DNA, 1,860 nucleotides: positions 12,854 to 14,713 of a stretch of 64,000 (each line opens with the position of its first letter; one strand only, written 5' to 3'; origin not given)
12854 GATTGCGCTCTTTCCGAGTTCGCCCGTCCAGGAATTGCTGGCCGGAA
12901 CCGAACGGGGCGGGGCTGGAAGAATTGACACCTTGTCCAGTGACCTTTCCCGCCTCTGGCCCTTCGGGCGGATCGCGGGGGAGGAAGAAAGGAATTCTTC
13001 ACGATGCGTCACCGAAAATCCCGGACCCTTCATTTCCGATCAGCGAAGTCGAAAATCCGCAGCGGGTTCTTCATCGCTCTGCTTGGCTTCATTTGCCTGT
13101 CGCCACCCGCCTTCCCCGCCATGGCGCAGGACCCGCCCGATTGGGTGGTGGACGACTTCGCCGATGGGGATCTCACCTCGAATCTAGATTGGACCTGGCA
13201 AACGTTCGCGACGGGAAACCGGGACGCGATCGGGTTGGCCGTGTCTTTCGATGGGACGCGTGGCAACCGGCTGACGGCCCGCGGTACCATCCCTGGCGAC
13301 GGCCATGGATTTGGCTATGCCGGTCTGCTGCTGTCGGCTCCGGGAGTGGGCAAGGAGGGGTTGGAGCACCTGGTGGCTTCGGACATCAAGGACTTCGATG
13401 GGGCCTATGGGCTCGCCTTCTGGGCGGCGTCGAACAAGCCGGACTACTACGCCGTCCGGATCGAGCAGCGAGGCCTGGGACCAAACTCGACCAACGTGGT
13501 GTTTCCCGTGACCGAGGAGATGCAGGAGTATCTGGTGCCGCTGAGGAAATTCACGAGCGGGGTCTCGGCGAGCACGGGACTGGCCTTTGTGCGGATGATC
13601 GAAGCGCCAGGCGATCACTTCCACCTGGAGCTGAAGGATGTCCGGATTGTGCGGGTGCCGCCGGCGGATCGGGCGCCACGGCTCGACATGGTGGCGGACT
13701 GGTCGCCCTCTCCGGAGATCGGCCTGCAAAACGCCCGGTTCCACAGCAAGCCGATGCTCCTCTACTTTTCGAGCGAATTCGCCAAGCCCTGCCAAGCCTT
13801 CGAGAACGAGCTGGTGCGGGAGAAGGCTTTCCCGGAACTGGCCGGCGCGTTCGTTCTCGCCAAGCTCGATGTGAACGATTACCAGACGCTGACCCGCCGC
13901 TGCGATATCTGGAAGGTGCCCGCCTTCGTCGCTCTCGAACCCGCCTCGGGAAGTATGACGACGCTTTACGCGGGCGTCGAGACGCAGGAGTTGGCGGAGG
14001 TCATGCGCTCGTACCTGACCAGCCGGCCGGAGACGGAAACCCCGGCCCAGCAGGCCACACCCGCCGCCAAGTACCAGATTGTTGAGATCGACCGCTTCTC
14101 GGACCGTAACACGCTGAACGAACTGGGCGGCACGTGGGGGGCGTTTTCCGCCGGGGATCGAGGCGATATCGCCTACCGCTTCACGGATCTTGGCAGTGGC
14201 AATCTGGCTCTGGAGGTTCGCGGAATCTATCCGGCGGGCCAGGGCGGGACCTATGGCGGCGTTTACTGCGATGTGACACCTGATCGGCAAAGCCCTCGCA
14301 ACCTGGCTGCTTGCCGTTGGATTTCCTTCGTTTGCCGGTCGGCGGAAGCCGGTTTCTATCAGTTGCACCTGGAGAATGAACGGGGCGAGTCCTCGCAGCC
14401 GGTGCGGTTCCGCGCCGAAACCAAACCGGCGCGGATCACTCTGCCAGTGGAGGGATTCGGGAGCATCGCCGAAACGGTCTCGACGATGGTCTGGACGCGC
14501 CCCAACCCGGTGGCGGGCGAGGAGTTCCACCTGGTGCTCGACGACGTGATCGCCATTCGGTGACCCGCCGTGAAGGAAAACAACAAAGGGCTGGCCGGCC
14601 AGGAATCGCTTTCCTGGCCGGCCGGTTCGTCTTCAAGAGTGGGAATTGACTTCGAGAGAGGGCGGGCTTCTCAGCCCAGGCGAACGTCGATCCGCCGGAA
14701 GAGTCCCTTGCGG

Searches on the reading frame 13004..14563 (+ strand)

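Call 60: search_protein_families(library=pfam, proteins=[window:13004-14563:+], max_evalue=0.001)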
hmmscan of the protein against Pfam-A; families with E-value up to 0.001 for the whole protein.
window:13004-14563:+ (519 aa): 2 families
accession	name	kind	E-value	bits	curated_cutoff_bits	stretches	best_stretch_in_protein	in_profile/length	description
PF00085.26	Thioredoxin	-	1.2e-05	25.7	23.5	1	248-334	18-101/103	Thioredoxin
PF13899.12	Thioredoxin_7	-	0.00026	21.5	27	1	238-311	7-81/83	Thioredoxin-like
